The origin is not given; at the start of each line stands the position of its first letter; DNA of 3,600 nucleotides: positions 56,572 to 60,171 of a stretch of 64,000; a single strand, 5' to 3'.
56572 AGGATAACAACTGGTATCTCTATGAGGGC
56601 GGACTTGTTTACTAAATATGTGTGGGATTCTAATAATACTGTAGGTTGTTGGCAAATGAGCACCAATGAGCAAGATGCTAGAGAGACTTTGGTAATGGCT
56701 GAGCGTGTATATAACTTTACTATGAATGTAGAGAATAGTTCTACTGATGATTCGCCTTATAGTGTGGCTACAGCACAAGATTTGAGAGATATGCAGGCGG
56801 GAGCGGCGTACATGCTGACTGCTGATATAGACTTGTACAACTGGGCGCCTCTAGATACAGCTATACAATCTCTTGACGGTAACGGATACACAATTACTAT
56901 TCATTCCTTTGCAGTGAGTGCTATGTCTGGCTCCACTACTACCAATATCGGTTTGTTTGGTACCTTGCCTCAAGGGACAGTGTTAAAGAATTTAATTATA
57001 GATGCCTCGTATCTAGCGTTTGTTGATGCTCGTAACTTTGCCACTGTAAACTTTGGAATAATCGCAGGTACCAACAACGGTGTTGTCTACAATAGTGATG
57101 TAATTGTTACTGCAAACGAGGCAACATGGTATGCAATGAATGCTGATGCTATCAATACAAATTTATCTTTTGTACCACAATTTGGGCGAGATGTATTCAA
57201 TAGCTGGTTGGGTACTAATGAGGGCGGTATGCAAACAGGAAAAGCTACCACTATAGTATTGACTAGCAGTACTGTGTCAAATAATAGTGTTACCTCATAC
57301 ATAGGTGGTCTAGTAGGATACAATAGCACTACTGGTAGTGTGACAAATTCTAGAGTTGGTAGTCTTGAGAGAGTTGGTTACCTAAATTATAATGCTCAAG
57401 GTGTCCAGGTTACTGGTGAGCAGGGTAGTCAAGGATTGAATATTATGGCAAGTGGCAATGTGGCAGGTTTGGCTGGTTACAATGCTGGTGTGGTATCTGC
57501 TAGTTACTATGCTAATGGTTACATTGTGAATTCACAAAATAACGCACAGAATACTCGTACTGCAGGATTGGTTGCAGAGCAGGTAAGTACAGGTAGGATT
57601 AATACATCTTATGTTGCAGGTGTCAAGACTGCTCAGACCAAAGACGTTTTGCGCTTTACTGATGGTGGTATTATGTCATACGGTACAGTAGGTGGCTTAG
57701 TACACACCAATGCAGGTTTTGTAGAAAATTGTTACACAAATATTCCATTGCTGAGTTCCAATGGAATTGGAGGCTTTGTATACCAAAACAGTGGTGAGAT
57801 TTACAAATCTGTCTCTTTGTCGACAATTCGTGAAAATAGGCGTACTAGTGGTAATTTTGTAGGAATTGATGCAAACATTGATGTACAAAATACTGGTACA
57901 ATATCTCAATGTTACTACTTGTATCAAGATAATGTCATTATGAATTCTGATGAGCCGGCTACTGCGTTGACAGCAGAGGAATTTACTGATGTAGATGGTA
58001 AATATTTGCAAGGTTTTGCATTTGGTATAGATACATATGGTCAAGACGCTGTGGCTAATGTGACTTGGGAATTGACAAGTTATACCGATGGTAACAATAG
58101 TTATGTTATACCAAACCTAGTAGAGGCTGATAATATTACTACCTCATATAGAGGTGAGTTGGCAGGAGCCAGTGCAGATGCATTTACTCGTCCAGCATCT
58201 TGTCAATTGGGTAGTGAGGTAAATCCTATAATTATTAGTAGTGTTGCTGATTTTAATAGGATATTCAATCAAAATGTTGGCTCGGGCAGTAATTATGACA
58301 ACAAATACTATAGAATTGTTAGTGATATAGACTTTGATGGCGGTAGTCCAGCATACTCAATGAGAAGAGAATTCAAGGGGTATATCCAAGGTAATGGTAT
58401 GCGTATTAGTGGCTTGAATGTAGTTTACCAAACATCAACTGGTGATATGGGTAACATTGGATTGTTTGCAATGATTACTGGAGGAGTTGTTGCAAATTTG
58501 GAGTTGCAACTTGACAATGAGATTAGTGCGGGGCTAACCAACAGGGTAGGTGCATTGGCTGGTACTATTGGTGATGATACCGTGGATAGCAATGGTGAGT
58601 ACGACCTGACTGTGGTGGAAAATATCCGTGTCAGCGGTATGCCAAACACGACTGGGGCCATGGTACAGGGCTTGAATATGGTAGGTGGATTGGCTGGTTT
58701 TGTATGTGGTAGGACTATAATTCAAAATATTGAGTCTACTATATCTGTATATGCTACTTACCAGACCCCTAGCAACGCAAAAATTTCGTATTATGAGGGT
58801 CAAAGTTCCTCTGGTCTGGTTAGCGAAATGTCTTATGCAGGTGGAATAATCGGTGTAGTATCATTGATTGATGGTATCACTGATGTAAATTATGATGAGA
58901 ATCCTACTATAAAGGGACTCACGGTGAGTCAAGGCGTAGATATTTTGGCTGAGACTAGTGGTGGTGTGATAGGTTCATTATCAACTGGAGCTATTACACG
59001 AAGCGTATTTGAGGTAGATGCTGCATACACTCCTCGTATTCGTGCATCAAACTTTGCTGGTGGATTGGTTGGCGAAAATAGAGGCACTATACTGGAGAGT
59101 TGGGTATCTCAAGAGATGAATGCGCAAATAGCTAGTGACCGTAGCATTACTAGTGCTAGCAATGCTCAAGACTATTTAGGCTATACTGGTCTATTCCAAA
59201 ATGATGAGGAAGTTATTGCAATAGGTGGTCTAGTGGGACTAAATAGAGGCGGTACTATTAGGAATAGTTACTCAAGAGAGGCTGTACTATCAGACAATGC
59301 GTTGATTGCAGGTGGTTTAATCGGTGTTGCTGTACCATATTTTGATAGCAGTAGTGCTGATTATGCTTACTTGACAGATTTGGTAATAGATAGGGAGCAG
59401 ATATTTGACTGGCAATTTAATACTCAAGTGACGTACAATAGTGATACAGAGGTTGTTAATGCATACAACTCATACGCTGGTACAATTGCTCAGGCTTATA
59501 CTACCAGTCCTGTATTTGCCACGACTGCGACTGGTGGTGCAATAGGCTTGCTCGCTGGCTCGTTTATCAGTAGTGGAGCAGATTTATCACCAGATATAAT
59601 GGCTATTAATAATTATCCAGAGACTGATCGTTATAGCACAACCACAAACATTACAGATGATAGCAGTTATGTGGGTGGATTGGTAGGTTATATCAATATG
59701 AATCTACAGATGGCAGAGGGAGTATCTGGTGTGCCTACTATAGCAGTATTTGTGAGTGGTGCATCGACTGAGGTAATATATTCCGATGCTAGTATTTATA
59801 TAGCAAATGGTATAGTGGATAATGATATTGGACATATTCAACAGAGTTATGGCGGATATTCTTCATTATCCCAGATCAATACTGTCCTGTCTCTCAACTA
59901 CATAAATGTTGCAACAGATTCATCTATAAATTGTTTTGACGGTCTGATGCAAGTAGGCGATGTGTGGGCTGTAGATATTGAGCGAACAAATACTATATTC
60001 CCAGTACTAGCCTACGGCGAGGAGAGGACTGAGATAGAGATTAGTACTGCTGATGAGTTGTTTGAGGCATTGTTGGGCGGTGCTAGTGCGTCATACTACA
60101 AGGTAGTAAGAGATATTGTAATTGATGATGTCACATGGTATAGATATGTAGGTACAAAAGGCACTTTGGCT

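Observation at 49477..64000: Giant lipoprotein gene of more than 4,841 codons that is absent from the ORF track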

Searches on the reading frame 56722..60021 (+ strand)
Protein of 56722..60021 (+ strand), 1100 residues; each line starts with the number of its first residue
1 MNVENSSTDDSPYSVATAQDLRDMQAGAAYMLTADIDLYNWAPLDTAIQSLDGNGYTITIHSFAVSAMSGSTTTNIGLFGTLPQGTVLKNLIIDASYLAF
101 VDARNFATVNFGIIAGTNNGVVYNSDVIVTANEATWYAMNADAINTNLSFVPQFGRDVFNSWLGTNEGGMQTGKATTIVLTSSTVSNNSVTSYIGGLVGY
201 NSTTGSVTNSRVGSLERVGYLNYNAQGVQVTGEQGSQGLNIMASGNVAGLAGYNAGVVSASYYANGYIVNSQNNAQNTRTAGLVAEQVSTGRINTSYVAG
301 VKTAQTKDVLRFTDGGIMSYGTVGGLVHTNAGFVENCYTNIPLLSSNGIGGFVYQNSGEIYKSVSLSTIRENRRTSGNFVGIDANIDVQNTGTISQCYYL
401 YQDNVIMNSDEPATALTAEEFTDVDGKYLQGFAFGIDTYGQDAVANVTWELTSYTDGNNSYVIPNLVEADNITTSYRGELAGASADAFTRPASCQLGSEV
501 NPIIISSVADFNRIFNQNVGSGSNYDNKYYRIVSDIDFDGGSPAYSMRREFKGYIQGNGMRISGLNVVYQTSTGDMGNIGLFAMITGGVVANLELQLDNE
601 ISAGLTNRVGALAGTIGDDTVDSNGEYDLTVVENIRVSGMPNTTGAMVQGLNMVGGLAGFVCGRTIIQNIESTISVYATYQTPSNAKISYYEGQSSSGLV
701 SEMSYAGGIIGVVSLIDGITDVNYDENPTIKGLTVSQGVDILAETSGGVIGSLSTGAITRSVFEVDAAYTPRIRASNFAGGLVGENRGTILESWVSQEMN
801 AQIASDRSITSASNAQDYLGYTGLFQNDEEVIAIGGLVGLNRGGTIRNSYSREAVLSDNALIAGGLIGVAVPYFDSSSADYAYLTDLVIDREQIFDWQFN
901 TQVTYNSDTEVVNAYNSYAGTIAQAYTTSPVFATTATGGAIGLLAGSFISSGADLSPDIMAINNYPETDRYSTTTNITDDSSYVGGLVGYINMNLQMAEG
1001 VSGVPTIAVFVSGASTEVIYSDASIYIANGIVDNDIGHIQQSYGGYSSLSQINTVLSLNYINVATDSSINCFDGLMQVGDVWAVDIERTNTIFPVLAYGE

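Call 76: search_solved_structures(query=A3, max_evalue=1, show_alignments=1)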
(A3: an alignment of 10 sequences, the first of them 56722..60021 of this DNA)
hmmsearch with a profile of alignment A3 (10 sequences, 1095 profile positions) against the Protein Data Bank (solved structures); distinct sequences matched with E-value up to 1: 0.

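Call 78: predict_structure(alignment_id=A3)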
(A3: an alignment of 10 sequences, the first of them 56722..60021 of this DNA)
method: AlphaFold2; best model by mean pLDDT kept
length: 1100 residues; sequences in the alignment: 10
mean_pLDDT: 66.9   pTM: 0.74
mean pLDDT of the five models: 66.9, 66.6, 65.8, 62.0, 56.7
residues with pLDDT >= 90: 158; 70-90: 422; 50-70: 201; < 50: 319
segments of 3 or more residues with pLDDT < 50: 1-8, 165-171, 224-233, 303-313, 372-376, 401-446, 454-462, 479-487, 519-523, 681-689, 694-699, 718-723, 875-893, 897-916, 951-981, 994-1100
pLDDT, mean of each block of 10 residues (from residue 1): 44 83 88 85 87 83 65 85 89 82 86 94 85 68 72 77 49 68 78 93 92 64 46 58 90 94 85 74 93 85 40 66 91 86 79 89 72 54 77 69 40 43 35 33 46 46 57 54 48 66 82 66 64 86 67 84 80 65 85 86 79 85 69 87 78 90 83 87 42 49 83 68 54 84 92 83 84 89 89 77 60 58 81 90 78 83 85 53 41 47 35 46 67 71 65 41 45 40 55 45 34 26 23 25 25 34 36 38 42 39
secondary structure, 60 per line:
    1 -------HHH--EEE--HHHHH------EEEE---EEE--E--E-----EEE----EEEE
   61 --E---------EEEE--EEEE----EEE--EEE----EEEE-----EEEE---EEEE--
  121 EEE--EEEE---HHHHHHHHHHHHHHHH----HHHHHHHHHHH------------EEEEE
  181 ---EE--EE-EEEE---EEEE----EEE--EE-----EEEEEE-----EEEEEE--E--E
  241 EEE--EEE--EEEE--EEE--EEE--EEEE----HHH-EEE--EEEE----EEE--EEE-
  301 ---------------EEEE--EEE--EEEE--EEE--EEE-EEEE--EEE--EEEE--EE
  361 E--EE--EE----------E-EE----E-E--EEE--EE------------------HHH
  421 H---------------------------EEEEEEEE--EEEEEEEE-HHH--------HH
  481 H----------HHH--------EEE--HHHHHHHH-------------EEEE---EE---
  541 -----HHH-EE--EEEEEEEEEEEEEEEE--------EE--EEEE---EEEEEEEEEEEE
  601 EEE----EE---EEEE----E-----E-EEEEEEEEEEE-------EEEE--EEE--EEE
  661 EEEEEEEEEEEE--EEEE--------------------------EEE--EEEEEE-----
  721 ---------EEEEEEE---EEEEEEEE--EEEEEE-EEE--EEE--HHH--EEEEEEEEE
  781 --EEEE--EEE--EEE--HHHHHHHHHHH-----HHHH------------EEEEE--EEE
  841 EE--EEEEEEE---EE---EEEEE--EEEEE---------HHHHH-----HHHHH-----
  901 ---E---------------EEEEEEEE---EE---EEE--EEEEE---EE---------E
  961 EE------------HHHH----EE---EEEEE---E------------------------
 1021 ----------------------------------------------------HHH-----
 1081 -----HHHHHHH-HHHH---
elements in order (helices of 4 or more, strands of 3 or more residues): E13-15 H18-22 E29-32 E36-38 E50-52 E57-60 E73-76 E79-82 E87-89 E92-94 E99-102 E108-111 E115-118 E121-123 E126-129 H133-148 H153-163 E176-180 E191-194 E198-201 E206-208 E218-223 E229-234 E240-243 E246-248 E251-254 E257-259 E262-264 E267-270 E279-281 E284-287 E292-294 E297-299 E316-319 E322-324 E327-330 E333-335 E338-340 E342-345 E348-350 E353-356 E359-361 E393-395 H418-421 E449-456 E459-466 E503-505 H508-515 E529-532 E554-569 E582-585 E589-603 E613-616 E629-639 E647-650 E653-655 E658-672 E675-678 E705-707 E710-715 E730-736 E740-747 E750-755 E757-759 E762-764 E772-780 E783-786 E789-791 E794-796 H799-809 H815-818 E831-835 E838-842 E845-851 E860-864 E867-871 H881-885 H891-895 E920-927 E936-938 E941-945 E960-962 H975-978 E988-992 H1086-1092 H1094-1097
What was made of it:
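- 56722..58221 (+): Beta-helix module M2 (aa 2416-2915). It is the best-conserved part of the family, with an invariant SLDGNG head motif at aa 2465-2470. The AF2 model is a confident beta-solenoid over model residues 10-400 (call 78).
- On Right-handed parallel beta-helix (pectin-lyase-like) fold: The AF2 model has pTM 0.74 and regular 3-4-residue strands (call 78).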

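Call 80: fold_search(model_id=the predicted structure, library=pdb)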
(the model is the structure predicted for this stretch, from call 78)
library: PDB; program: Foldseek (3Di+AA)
matches with E <= 10: 119; with E <= 0.001: 0
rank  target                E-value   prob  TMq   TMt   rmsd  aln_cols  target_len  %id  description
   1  7uvl_P                1.1e-03  1.00  0.13  0.12  10.0       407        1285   13  IgA1 Protease with IgA1 substrate (released 2022-11-23)
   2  4kh3                  2.1e-03  0.35  0.09  0.17  21.9       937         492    8  Structure of a bacterial self-associating protein (released 2014-01-15)
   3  7uvk                  8.3e-03  1.00  0.17  0.14  15.5       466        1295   12  G. haemolysans IgA1 protease (released 2022-11-23)
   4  2vji                  3.3e-02  0.23  0.10  0.16  19.8       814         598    8  Tailspike protein of E.coli bacteriophage HK620 (released 2008-07-01)
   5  9beu_A                6.4e-02  0.08  0.08  0.12  24.7       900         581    9  Structure of GH110B in complex with a lambda-carrageenan oligosaccharide (released 2025-08-27)
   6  7xzd_A                7.0e-02  0.33  0.15  0.29  14.3       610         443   11  Mutant (F179A) of the N-terminal domain of fucoidan lyase FdlA (released 2022-09-28)
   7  1qa2                  7.7e-02  0.11  0.08  0.14  22.6       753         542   10  TAILSPIKE PROTEIN, MUTANT A334V (released 2000-01-12)
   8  1tyu_A                8.8e-02  0.09  0.09  0.13  23.7       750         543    9  STRUCTURE OF TAILSPIKE-PROTEIN (released 1997-07-23)
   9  8bwk_C                1.1e-01  0.10  0.12  0.16  23.5      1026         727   10  Metagenomic derived PL6 alginate lyase (released 2023-12-20)
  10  7xzb_A                1.2e-01  0.20  0.13  0.26  16.8       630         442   10  Mutant (Y242A) of the N-terminal domain of fucoidan lyase FdlA (released 2022-09-28)
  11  1qrc                  1.3e-01  0.08  0.08  0.13  23.1       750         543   10  TAILSPIKE PROTEIN, MUTANT W391A (released 2000-04-12)
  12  1dab                  1.4e-01  0.08  0.09  0.15  21.4       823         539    8  The Structure of Bordetella Pertussis Virulence Factor P.69 Pertactin (released 1999-12-15)
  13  6bea                  1.8e-01  0.07  0.09  0.17  19.8       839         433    8  Crystal structure of the autotransporter UpaB from E. coli strain CFT073 (released 2019-04-10)
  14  1qa1                  2.1e-01  0.07  0.08  0.14  22.6       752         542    9  TAILSPIKE PROTEIN, MUTANT V331G (released 2000-01-12)
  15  4xot_A                2.3e-01  0.08  0.09  0.14  21.7       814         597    8  Tailspike protein mutant E372Q of E. coli bacteriophage HK620 in complex with pentasaccharide (released 2016-01-27)
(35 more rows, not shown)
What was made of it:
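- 56722..58221 (+): Foldseek matches IgA1-protease and other right-handed beta-helices (call 80).
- Closest known: GLUG-motif. Same: The modelled M2-M3 solenoid's best structural matches are the IgA1-protease beta-helices (call 80).
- Closest known: Self-associating autotransporter passengers. Same: Ag43 (4kh3) ranks second among the structural matches (call 80).
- The AF2 model of aa 2416-3515 is a beta-solenoid that best matches IgA1-protease beta-helices, then Ag43, pertactin, UpaB, SRRP and tailspikes (calls 78, 80). Foldseek hits include fucoidan lyase, PL6 alginate lyases, GH110, chondroitinase B, pectate lyase and phage tailspike depolymerases (call 80). The lyase and hydrolase hits have probability 0.35 or less (call 80).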

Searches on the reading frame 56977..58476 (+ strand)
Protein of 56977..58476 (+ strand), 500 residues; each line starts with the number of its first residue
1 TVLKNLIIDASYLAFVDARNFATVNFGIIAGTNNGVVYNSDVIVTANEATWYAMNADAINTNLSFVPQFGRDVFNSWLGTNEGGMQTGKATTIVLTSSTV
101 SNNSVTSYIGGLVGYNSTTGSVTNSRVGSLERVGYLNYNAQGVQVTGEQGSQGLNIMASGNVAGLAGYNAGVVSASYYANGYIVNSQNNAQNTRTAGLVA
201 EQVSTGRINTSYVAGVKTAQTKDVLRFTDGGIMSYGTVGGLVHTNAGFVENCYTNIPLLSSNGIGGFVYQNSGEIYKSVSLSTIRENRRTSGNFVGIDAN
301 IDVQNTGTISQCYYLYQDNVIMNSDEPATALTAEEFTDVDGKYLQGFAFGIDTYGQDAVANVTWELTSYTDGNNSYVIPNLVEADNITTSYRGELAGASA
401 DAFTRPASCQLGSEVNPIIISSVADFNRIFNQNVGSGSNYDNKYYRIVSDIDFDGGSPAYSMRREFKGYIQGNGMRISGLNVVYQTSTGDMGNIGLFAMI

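Call 7: search_protein_families(library=pfam, proteins=[window:56977-58476:+], max_evalue=10)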
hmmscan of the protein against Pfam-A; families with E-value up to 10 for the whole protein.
window:56977-58476:+ (500 aa): 3 families
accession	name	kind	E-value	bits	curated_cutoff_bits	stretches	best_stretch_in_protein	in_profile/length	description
PF07581.17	Glug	-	0.0018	19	20.5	1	107-127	3-23/28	The GLUG motif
PF17513.7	DUF5441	-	0.034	14.3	27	1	74-174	28-128/189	Family of unknown function (DUF5441)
PF01547.30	SBP_bac_1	-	0.28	11.6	26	1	34-223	112-291/307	Bacterial extracellular solute-binding protein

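Call 8: search_protein_families(library=ncbifam, proteins=[window:56977-58476:+], max_evalue=10)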
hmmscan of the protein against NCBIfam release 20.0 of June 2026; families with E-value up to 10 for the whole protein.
window:56977-58476:+ (500 aa): 0 families

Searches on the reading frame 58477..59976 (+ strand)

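Call 7: search_protein_families(library=pfam, proteins=[window:58477-59976:+], max_evalue=10)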
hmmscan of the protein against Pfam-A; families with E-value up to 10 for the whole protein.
window:58477-59976:+ (500 aa): 1 family
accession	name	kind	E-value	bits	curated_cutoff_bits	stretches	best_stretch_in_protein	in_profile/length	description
PF07581.17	Glug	-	0.002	18.9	20.5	2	248-266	4-23/28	The GLUG motif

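Call 8: search_protein_families(library=ncbifam, proteins=[window:58477-59976:+], max_evalue=10)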
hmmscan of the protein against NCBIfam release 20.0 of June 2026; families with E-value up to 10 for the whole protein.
window:58477-59976:+ (500 aa): 0 families
